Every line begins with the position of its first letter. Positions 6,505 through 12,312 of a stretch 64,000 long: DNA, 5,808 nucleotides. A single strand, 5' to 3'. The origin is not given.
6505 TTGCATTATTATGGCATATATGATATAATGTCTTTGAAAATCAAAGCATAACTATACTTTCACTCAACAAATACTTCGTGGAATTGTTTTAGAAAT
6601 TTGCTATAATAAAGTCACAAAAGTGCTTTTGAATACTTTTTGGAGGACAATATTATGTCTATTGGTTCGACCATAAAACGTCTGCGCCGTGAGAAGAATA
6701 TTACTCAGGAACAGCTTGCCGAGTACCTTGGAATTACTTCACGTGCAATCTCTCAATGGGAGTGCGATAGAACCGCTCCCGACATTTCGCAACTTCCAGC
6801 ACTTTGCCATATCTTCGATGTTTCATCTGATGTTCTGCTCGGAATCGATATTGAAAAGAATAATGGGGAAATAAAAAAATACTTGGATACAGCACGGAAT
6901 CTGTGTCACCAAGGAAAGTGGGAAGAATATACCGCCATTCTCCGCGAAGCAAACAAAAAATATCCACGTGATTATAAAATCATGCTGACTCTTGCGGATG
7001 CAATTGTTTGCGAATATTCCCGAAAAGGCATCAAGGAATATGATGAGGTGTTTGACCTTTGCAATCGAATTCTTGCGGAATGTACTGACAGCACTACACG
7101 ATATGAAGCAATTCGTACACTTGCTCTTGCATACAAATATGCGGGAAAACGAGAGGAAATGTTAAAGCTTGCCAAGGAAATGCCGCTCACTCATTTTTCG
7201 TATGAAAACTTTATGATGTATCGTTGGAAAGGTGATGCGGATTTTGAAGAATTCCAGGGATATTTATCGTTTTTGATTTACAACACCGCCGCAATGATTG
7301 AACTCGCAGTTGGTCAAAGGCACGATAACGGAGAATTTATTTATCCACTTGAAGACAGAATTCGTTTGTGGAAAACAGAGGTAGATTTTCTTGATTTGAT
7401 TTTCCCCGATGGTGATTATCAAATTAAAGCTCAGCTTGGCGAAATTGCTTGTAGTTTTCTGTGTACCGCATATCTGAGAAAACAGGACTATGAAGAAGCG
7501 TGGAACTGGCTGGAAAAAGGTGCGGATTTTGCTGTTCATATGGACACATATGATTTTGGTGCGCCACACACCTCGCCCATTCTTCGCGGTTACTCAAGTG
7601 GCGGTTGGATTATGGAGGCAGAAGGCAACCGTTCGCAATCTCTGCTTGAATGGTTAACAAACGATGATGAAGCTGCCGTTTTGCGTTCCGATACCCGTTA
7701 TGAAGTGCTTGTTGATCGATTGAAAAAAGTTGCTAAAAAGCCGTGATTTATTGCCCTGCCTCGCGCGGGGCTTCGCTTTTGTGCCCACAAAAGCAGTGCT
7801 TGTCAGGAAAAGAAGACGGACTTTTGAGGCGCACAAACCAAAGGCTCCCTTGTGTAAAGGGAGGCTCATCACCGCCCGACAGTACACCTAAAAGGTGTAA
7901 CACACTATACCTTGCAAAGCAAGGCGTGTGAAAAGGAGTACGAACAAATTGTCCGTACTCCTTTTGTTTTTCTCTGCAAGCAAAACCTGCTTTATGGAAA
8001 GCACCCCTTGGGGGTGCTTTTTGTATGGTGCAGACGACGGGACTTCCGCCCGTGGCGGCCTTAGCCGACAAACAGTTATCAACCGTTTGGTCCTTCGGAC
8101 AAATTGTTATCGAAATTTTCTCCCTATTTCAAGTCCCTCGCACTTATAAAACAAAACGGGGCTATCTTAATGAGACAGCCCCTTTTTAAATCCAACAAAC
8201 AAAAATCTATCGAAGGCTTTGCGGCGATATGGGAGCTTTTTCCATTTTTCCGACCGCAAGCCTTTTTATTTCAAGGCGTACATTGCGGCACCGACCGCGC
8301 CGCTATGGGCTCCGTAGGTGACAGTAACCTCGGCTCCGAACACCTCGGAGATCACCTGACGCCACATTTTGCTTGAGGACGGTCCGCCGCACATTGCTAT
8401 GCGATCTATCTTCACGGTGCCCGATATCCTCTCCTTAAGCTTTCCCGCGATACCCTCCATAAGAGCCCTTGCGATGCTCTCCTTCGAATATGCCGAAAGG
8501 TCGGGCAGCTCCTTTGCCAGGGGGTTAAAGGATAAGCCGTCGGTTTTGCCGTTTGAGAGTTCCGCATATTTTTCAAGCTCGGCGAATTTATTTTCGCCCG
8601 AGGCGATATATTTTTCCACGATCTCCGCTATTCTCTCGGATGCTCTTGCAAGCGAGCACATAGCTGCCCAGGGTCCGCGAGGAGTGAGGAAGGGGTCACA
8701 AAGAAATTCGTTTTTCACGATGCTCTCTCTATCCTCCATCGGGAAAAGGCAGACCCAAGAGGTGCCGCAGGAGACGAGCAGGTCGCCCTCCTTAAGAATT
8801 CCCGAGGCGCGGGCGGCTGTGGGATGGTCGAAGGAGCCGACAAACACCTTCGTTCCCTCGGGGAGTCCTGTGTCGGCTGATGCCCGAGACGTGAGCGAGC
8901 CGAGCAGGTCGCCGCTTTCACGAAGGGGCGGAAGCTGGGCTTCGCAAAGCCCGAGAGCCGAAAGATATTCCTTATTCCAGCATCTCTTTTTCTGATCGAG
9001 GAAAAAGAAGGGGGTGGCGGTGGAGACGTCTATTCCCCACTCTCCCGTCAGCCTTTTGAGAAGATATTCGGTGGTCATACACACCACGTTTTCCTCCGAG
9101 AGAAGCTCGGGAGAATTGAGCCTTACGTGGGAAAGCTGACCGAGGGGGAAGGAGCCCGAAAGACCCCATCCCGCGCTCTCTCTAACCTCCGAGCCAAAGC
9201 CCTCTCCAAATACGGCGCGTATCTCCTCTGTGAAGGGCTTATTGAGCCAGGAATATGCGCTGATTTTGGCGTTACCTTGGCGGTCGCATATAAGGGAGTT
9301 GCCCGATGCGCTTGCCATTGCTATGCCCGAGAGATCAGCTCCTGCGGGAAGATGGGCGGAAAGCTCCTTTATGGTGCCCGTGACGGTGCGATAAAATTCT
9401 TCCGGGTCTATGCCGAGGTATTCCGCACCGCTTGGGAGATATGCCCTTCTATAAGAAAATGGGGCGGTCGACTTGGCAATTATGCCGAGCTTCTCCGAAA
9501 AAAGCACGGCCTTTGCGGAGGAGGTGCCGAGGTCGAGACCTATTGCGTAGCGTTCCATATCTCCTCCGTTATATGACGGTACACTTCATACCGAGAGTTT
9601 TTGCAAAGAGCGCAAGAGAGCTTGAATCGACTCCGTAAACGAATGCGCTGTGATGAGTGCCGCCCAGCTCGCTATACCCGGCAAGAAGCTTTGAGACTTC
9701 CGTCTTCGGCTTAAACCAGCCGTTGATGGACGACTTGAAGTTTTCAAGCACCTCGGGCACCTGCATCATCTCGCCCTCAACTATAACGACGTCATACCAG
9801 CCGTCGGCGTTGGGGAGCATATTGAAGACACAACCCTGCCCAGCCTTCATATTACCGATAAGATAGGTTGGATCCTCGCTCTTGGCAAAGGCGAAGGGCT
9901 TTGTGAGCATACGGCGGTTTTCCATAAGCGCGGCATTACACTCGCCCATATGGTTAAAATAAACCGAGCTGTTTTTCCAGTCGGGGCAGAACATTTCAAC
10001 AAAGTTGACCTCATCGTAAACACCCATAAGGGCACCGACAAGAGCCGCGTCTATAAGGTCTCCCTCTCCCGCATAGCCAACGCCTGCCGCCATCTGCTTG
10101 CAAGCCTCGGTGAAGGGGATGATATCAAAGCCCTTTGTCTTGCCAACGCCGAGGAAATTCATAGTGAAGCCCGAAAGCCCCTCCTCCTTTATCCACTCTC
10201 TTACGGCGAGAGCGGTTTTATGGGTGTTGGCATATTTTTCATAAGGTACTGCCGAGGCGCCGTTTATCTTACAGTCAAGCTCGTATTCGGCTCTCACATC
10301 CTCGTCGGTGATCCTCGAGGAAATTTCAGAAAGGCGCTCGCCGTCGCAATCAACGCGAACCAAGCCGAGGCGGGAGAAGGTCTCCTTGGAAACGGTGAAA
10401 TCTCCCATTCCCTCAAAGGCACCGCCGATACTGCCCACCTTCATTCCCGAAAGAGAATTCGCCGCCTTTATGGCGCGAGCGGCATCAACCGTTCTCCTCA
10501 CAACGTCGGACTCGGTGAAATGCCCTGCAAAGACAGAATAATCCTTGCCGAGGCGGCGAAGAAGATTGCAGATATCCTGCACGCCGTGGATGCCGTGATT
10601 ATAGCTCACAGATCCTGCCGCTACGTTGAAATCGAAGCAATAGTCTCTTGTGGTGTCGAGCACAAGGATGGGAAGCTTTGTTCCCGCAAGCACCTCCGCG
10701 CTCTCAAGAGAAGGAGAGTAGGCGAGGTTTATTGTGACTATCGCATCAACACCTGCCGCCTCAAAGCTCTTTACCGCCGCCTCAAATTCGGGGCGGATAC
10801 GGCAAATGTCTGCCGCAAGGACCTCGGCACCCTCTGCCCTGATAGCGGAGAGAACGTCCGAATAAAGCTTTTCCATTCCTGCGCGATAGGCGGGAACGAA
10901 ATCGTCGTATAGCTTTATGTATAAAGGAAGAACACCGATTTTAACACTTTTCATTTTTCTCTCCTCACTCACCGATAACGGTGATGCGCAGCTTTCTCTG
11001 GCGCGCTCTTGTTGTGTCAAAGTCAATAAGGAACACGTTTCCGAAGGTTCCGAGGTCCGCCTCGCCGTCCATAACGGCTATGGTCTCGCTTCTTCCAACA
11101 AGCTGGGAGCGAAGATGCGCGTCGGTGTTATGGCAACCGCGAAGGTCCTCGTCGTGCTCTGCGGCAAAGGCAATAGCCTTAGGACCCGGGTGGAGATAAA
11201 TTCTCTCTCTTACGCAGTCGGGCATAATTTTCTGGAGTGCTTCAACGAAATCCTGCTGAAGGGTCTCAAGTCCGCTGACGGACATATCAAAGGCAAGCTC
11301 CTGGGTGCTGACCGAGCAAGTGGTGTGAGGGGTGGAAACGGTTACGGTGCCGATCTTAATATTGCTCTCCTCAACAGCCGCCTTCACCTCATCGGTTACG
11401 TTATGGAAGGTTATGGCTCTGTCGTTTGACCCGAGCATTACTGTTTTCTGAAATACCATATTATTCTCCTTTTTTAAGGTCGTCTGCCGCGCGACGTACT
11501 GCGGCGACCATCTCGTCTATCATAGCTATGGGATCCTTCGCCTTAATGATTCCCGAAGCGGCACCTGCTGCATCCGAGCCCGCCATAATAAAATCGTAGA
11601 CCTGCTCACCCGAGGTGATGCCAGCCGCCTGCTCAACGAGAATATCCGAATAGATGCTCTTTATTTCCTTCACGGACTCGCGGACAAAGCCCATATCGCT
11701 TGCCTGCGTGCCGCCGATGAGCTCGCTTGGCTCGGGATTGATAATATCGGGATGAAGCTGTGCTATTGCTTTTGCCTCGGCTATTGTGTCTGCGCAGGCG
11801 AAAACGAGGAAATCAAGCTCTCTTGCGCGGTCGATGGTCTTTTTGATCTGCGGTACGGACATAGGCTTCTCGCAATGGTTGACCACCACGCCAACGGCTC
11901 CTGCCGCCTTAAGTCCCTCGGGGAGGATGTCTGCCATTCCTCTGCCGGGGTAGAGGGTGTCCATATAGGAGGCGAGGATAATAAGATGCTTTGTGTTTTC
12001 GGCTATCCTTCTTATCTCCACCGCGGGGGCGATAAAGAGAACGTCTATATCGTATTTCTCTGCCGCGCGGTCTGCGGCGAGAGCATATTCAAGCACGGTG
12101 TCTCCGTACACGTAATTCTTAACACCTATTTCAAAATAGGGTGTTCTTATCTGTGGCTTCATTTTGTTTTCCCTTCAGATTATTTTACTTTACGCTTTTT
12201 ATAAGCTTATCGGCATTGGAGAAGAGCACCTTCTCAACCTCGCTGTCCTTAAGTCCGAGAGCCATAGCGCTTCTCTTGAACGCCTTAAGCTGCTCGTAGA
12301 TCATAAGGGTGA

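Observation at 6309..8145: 27-nt perfect direct repeat and a diverged, partly tRNA-like third copy bracket the XRE-TPR regulator gene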

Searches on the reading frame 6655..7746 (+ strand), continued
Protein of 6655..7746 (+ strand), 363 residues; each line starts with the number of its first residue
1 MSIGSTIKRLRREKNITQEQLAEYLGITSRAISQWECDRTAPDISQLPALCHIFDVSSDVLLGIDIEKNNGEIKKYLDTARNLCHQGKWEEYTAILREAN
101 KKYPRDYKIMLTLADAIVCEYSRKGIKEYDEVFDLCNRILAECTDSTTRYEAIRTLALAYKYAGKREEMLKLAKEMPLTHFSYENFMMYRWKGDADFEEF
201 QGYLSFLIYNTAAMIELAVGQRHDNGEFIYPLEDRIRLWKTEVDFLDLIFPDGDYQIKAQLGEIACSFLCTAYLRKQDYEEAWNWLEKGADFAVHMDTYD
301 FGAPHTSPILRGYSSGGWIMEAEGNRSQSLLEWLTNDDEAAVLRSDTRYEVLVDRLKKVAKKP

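Call 73: search_solved_structures(query=window:6655-7746:+, max_evalue=1)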
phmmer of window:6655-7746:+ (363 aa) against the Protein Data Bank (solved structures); distinct sequences matched with E-value up to 1: 28.
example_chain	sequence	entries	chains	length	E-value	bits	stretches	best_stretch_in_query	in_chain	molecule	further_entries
7t8i_A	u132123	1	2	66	2.6e-06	30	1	1-63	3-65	Phage element (ICEBs1)transcriptional regulator (Xre family)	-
1adr_A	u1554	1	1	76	1.6e-05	27.4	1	3-70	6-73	P22 C2 REPRESSOR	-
9sf2_A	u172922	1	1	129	5.5e-05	25.6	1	4-112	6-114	Transcriptional regulator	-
3op9_A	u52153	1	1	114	6e-05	25.5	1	5-67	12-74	Pli0006 protein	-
3jxb_C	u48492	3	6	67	0.00013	24.4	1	3-62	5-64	Repressor protein C2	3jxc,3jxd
2r1j_L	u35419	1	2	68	0.00013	24.4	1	3-62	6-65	Repressor protein C2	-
8tac_A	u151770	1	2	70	0.0041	19.5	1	3-57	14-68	DBP48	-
2p5t_A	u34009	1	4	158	0.0056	19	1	3-66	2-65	Putative transcriptional regulator PezA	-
2b5a_A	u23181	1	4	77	0.0095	18.3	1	3-60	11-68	C.BclI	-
5tn0_A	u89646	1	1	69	0.012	17.9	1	3-63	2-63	HTH-type transcriptional regulator SinR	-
1b0n_A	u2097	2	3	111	0.015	17.6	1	3-75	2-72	PROTEIN (SINR PROTEIN) | HTH-TYPE TRANSCRIPTIONAL REGULATOR SINR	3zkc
3qq6_A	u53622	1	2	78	0.016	17.5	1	3-63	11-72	HTH-type transcriptional regulator sinR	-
3mlf_A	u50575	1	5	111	0.023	17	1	5-67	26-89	transcriptional regulator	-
9xz9_A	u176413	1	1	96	0.026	16.8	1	6-58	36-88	Quorum sensing controller protein QseC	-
2mez_A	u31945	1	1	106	0.031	16.6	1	6-80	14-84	Multiprotein Bridging Factor (MBP-like)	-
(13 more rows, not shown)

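Call 81: predict_structure(alignment_id=A1)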
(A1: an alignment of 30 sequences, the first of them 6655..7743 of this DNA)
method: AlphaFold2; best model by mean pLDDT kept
length: 363 residues; sequences in the alignment: 30
mean_pLDDT: 87.1   pTM: 0.52
mean pLDDT of the five models: 87.1, 85.1, 84.0, 80.0, 78.5
residues with pLDDT >= 90: 217; 70-90: 109; 50-70: 24; < 50: 13
segments of 3 or more residues with pLDDT < 50: 179-182, 318-323
pLDDT, mean of each block of 10 residues (from residue 1): 87 95 94 92 89 89 80 92 88 96 92 95 91 95 85 90 82 64 50 64 87 93 96 97 95 89 96 97 97 89 81 64 72 92 95 93 58
secondary structure, 60 per line:
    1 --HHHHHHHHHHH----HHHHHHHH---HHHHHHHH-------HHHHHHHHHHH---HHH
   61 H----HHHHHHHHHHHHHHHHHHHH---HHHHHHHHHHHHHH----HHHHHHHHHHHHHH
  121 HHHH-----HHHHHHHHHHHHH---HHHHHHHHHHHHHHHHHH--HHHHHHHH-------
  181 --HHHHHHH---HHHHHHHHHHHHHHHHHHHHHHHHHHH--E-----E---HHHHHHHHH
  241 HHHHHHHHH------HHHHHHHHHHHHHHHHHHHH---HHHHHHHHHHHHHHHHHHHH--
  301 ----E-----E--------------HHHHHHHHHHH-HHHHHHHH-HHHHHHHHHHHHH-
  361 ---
elements in order: H3-13 H18-25 H29-36 H44-54 H58-61 H66-85 H89-102 H107-124 H130-142 H146-163 H166-173 H183-189 H193-219 H232-249 H256-275 H279-298 H326-336 H338-345 H347-359
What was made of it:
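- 6655..7746 (+): XRE-HTH + TPR regulator of 363 aa with an RRNPP-like fold. AlphaFold2 pLDDT 87 (call 81).
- On RRNPP regulator: AlphaFold2 pLDDT is 87 (call 81).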

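Call 83: fold_search(model_id=the predicted structure, library=pdb)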
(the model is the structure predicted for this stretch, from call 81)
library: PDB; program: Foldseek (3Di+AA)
matches with E <= 10: 1422; with E <= 0.001: 5
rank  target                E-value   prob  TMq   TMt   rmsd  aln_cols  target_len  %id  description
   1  3u3w_A                1.7e-05  1.00  0.28  0.34  15.7       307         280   20  Crystal Structure of Bacillus thuringiensis PlcR in complex with the peptide PapR7 and DNA (released 2013-01-09)
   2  2qfc_A                9.2e-05  1.00  0.27  0.32  16.2       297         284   17  Crystal Structure of Bacillus thuringiensis PlcR complexed with PapR (released 2007-11-06)
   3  6qer_C                3.5e-04  1.00  0.20  0.23  19.2       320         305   16  Apo Form Of ComR From S. Thermophilus in space group C2 (released 2019-02-20)
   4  5juf                  4.2e-04  1.00  0.19  0.21  19.1       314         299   15  Crystal structure of the apo form of ComR from S. thermophilus. (released 2016-10-26)
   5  6qer_D                5.6e-04  1.00  0.18  0.20  19.5       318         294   16  Apo Form Of ComR From S. Thermophilus in space group C2 (released 2019-02-20)
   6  5jub_B                1.2e-03  1.00  0.24  0.26  16.6       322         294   18  Crystal structure of ComR from S.thermophilus in complex with DNA and its signalling peptide ComS. (released 2016-10-26)
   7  5jub_A                1.3e-03  1.00  0.28  0.33  15.9       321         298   18  Crystal structure of ComR from S.thermophilus in complex with DNA and its signalling peptide ComS. (released 2016-10-26)
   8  6hu8                  3.1e-03  1.00  0.16  0.20  19.2       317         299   14  Apo form of the competence regulator ComR from Streptococcus vestibularis (released 2019-10-23)
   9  8re6_A                3.4e-03  1.00  0.26  0.23  14.3       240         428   12  Aspartyl/Asparaginyl beta-hydroxylase (AspH) R735Q variant in complex with Mn, 2-oxoglutarate and a Factor X derived p (released 2024-12-18)
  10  8chy                  3.5e-03  1.00  0.25  0.32  18.6       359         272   13  Crystal structure of an 8-repeat consensus TPR superhelix with Zinc. (released 2024-02-21)
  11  4yv9_C                3.5e-03  1.00  0.25  0.33  18.5       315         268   14  X-ray crystal structure of Streptococcus dysgalactiae SHP pheromone receptor Rgg2 (released 2015-04-08)
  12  5dbk_B                3.5e-03  0.99  0.21  0.22  22.5       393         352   11  apo form of the quorum sensor NprR from B. thuringiensis (released 2016-07-13)
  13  9up5_A                3.7e-03  1.00  0.25  0.26  16.5       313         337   13  Crystal structure of LapB from Klebsiella pneumoniae (released 2026-03-04)
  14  4zlh_B                3.7e-03  1.00  0.24  0.25  16.6       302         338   12  Structure of the LapB cytoplasmic domain at 2 angstroms (released 2015-11-11)
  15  6swu_C                4.2e-03  1.00  0.26  0.32  20.4       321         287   11  Crystal structure of the TPR domain of KLC1 in complex with an engineered high-affinity cargo peptide. (released 2020-09-30)
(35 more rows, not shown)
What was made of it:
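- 6655..7746 (+): Best PDB matches are PlcR, ComR, Rgg2, NprR and PrgX (call 83).
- On RRNPP regulator: Top Foldseek PDB hits are PlcR (E = 1.7e-5), ComR, Rgg2, NprR and PrgX (call 83).
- Closest known: RRNPP quorum-sensing regulators. Same: The best structural matches are PlcR, ComR and Rgg2 (call 83).
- The RRNPP-like fold rests on calls 81 and 83.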

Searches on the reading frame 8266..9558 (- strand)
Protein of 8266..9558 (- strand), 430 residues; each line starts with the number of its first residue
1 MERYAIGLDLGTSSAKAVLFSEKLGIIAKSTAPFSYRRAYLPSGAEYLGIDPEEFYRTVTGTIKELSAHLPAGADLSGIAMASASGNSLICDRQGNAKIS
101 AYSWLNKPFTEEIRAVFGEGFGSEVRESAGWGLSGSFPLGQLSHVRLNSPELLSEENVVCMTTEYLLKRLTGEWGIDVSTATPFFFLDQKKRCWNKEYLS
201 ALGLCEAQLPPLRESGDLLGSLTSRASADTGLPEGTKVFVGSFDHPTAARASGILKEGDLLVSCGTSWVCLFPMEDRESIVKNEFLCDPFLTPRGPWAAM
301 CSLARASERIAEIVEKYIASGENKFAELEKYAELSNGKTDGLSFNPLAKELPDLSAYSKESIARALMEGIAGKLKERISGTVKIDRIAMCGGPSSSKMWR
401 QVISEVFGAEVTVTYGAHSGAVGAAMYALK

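Call 10: search_protein_families(library=pfam, proteins=[window:8266-9558:-])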
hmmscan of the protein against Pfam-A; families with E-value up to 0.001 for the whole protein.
window:8266-9558:- (430 aa): 3 families
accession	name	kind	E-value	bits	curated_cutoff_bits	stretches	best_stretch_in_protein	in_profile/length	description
PF00370.27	FGGY_N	-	2.5e-31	109.6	28.8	1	4-248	1-242/245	FGGY family of carbohydrate kinases, N-terminal domain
PF02782.22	FGGY_C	-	1.5e-11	44.8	27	1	358-429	119-195/198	FGGY family of carbohydrate kinases, C-terminal domain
PF01869.26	BcrAD_BadFG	-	5.7e-05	23.2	31.5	0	356-428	188-271/271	BadF/BadG/BcrA/BcrD ATPase family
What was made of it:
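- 8266..9558 (-): Convergent downstream gene, an FGGY carbohydrate kinase and the last gene of a minus-strand sugar operon. Pfam (call 10).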

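Call 62: find_encoding_contigs(protein=window:8266-9558:-, flank=5000, max_places=10)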
Protein window:8266-9558:- (430 aa): 6 contigs read that carry it; 2 places shown.
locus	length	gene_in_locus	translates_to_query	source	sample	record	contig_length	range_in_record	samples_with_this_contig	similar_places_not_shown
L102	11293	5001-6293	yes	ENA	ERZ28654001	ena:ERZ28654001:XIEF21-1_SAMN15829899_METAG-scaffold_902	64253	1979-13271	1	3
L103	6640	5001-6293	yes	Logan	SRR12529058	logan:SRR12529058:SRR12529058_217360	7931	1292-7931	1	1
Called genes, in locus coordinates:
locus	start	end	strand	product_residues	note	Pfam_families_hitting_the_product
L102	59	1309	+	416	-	PF01408:GFO_IDH_MocA, PF21252:Glyco_hydro_109_C, PF22725:GFO_IDH_MocA_C3 (faint)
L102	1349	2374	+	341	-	PF04909:Amidohydro_2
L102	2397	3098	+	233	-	PF00121:TIM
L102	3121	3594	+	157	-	PF01894:YjbQ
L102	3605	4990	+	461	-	PF24856:AraA_central (weak), PF11762:Arabinose_Iso_C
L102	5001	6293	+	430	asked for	PF00370:FGGY_N, PF02782:FGGY_C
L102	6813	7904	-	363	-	PF01381:HTH_3, PF12844:HTH_19, PF13560:HTH_31 (weak)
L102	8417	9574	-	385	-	PF02423:OCD_Mu_crystall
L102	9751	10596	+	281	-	PF01418:HTH_6, PF01380:SIS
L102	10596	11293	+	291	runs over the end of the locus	PF00892:EamA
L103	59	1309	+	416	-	PF01408:GFO_IDH_MocA, PF21252:Glyco_hydro_109_C, PF22725:GFO_IDH_MocA_C3 (faint)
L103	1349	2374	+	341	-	PF04909:Amidohydro_2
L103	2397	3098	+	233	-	PF00121:TIM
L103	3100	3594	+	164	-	PF01894:YjbQ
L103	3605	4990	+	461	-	PF24856:AraA_central (weak), PF11762:Arabinose_Iso_C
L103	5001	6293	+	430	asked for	PF00370:FGGY_N, PF02782:FGGY_C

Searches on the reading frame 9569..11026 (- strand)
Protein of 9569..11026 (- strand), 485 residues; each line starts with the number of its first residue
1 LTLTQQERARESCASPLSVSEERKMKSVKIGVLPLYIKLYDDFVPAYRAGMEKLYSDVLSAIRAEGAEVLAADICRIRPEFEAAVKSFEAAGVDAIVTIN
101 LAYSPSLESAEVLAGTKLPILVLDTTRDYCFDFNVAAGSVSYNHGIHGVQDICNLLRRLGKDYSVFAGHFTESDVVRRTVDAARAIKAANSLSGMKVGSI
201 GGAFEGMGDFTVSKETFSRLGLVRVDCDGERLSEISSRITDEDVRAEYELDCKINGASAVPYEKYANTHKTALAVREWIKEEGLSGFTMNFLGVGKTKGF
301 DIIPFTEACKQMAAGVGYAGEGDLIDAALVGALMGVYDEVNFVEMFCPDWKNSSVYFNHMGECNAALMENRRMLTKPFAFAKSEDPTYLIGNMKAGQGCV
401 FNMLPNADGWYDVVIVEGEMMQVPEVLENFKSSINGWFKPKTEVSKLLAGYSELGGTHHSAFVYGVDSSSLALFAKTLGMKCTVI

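Call 10: search_protein_families(library=pfam, proteins=[window:9569-11026:-])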
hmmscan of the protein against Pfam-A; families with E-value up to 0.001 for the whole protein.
window:9569-11026:- (485 aa): 2 families
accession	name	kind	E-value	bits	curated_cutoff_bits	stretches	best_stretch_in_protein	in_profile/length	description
PF11762.14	Arabinose_Iso_C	-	2.4e-11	44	25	1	341-480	3-143/144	L-arabinose isomerase C-terminal domain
PF24856.1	AraA_central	-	3.8e-06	27.8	24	1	243-333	56-142/148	L-arabinose isomerase central domain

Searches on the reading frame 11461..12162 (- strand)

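Call 10: search_protein_families(library=pfam, proteins=[window:11461-12162:-])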
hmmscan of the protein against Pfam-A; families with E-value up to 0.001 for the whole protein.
window:11461-12162:- (233 aa): 1 family
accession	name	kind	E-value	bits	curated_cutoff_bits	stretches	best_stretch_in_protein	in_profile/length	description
PF00121.24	TIM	-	1.9e-09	37.8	20.1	1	29-182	22-209/245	Triosephosphate isomerase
